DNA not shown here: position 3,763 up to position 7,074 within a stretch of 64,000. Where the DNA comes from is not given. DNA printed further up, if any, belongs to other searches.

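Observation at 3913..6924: Covalently duplicated PilB/GspE secretion ATPase: two complete motor modules in one 1003-aa protein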

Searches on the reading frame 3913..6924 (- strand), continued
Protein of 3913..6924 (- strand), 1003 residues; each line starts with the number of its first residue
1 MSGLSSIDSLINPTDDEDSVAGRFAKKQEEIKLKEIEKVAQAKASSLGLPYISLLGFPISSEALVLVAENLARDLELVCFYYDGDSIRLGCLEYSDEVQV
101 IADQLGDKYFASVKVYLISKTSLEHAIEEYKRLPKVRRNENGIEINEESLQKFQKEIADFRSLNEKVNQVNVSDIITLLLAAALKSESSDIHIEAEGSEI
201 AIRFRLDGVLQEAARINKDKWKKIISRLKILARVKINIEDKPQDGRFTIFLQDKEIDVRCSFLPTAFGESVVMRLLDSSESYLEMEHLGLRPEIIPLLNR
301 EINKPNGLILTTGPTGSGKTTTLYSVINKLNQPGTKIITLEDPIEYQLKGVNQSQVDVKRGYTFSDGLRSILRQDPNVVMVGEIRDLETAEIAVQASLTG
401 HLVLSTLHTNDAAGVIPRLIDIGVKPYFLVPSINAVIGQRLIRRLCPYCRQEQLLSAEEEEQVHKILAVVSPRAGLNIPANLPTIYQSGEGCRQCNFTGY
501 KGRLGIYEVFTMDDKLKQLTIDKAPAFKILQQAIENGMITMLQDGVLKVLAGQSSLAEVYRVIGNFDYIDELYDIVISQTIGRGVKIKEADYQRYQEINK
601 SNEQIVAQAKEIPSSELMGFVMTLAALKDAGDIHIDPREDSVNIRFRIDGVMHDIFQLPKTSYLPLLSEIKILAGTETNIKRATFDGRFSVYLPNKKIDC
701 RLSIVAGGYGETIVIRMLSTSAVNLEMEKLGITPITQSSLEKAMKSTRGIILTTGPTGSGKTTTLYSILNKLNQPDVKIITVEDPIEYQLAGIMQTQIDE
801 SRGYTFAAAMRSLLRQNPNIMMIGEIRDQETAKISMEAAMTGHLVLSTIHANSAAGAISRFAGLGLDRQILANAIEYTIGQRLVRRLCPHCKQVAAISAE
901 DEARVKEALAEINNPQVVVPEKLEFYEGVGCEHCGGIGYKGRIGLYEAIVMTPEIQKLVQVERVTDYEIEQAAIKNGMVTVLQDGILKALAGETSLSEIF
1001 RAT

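Call 56: list_cluster_members(proteins=[P0127, P0128, P0136, P0122, P0126, P0129, P0131, P0132, P0133, P0121])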
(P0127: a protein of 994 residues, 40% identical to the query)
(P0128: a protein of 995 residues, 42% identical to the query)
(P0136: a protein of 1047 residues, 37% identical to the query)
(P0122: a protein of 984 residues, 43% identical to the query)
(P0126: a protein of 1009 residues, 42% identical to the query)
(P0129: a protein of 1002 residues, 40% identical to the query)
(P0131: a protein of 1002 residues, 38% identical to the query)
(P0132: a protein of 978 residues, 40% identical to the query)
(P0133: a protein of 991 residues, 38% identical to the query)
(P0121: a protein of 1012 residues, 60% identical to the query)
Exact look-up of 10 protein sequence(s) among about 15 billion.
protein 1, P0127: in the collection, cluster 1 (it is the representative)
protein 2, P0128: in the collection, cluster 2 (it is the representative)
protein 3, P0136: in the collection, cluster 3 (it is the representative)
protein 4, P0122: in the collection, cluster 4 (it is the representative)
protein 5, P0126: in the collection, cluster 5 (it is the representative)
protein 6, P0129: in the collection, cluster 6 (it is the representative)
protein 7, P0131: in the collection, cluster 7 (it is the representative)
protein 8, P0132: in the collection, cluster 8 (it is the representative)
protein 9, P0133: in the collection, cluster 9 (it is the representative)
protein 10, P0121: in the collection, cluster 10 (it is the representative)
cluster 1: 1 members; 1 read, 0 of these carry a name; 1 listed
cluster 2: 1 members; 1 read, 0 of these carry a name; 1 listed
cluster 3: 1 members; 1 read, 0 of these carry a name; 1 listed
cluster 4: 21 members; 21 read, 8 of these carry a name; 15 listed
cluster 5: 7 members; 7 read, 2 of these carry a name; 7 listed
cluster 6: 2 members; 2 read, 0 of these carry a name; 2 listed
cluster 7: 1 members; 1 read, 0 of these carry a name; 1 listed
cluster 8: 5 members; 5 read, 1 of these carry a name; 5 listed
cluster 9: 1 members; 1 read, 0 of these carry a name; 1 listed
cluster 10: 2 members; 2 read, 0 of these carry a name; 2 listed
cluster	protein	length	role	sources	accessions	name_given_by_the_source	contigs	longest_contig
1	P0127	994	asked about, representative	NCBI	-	-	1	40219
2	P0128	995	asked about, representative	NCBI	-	-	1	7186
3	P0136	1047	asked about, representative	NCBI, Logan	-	-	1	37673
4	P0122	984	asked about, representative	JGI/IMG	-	type II secretory ATPase GspE/PulE/Tfp pilus assembly ATPase PilB-like protein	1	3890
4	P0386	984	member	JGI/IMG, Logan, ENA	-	type II secretory ATPase GspE/PulE/Tfp pilus assembly ATPase PilB-like protein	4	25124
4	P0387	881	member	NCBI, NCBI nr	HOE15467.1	MAG TPA: GspE/PulE family protein, partial [Candidatus Paceibacterota bacterium] | GspE/PulE family protein [Candidatus Paceibacterota bacterium]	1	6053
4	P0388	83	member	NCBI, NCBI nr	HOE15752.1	MAG TPA: hypothetical protein PLH82_03880, partial [Candidatus Paceibacterota bacterium] | hypothetical protein [Candidatus Paceibacterota bacterium]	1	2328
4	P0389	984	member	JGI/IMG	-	type II secretory ATPase GspE/PulE/Tfp pilus assembly ATPase PilB-like protein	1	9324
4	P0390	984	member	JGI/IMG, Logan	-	type II secretory ATPase GspE/PulE/Tfp pilus assembly ATPase PilB-like protein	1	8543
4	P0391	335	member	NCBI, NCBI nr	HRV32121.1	MAG TPA: GspE/PulE family protein, partial [Candidatus Paceibacterota bacterium] | GspE/PulE family protein [Candidatus Paceibacterota bacterium]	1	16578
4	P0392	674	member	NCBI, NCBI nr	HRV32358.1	MAG TPA: ATPase, T2SS/T4P/T4SS family, partial [Candidatus Paceibacterota bacterium] | ATPase, T2SS/T4P/T4SS family [Candidatus Paceibacterota bacterium]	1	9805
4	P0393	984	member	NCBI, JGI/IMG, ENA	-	-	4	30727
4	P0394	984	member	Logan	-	-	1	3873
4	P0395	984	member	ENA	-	-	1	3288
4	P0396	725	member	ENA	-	-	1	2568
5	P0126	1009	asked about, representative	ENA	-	-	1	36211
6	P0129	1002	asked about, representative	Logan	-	-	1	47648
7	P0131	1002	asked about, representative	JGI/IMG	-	-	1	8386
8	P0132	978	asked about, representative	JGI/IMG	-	-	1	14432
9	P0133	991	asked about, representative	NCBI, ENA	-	-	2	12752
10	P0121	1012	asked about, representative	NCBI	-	-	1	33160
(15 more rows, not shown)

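Call 59: fold_search(model_id=the predicted structure, library=pdb)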
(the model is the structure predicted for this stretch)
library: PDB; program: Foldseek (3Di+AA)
matches with E <= 10: 1708; with E <= 0.001: 161
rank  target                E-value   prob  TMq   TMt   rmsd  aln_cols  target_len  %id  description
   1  5tsh_E                8.6e-41  1.00  0.36  0.89   3.6       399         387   43  PilB from Geobacter metallireducens bound to AMP-PNP (released 2017-05-17)
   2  5tsh_C                1.2e-39  1.00  0.35  0.88   3.4       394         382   42  PilB from Geobacter metallireducens bound to AMP-PNP (released 2017-05-17)
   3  5zfr_C                1.8e-39  1.00  0.32  0.74   5.6       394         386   42  Crystal structure of PilB, an extension ATPase motor of Type IV pilus, from Geobacter sulfurreducens (released 2018-09-19)
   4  5zfr_B                2.7e-39  1.00  0.35  0.86   3.6       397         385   42  Crystal structure of PilB, an extension ATPase motor of Type IV pilus, from Geobacter sulfurreducens (released 2018-09-19)
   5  5oiu_B                5.8e-39  1.00  0.35  0.87   3.4       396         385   39  Crystal structure of PilF type IV pilus assembly ATPase from Thermus thermophilus (released 2018-08-08)
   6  5tsh_F                7.6e-39  1.00  0.35  0.88   3.6       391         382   43  PilB from Geobacter metallireducens bound to AMP-PNP (released 2017-05-17)
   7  5tsg_B                7.6e-39  1.00  0.35  0.89   3.3       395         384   43  PilB from Geobacter metallireducens bound to ADP (released 2017-05-17)
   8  5tsh_D                8.9e-39  1.00  0.32  0.76   5.8       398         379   42  PilB from Geobacter metallireducens bound to AMP-PNP (released 2017-05-17)
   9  5zfr_A                1.5e-38  1.00  0.35  0.89   2.8       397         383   42  Crystal structure of PilB, an extension ATPase motor of Type IV pilus, from Geobacter sulfurreducens (released 2018-09-19)
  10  5it5_A                1.6e-38  1.00  0.36  0.89   3.1       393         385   38  Thermus thermophilus PilB core ATPase region (released 2016-10-19)
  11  4pht_B                2.2e-38  1.00  0.25  0.55  21.6       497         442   36  ATPase GspE in complex with the cytoplasmic domain of GspL from the Vibrio vulnificus type II Secretion system (released 2014-11-26)
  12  4pht_C                2.9e-38  1.00  0.25  0.55  21.7       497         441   36  ATPase GspE in complex with the cytoplasmic domain of GspL from the Vibrio vulnificus type II Secretion system (released 2014-11-26)
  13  4pht_A                3.1e-38  1.00  0.25  0.55  21.8       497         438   36  ATPase GspE in complex with the cytoplasmic domain of GspL from the Vibrio vulnificus type II Secretion system (released 2014-11-26)
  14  5oiu_C                7.3e-38  1.00  0.32  0.74   5.4       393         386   38  Crystal structure of PilF type IV pilus assembly ATPase from Thermus thermophilus (released 2018-08-08)
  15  5tsh_B                1.2e-37  1.00  0.31  0.74   5.9       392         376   42  PilB from Geobacter metallireducens bound to AMP-PNP (released 2017-05-17)
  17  5tsh_A                2.0e-37  1.00  0.34  0.87   3.5       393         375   43  PilB from Geobacter metallireducens bound to AMP-PNP (released 2017-05-17)
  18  5tsg_D                2.1e-37  1.00  0.32  0.74   5.7       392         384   43  PilB from Geobacter metallireducens bound to ADP (released 2017-05-17)
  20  5tsg_C                1.2e-36  1.00  0.35  0.89   3.0       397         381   41  PilB from Geobacter metallireducens bound to ADP (released 2017-05-17)
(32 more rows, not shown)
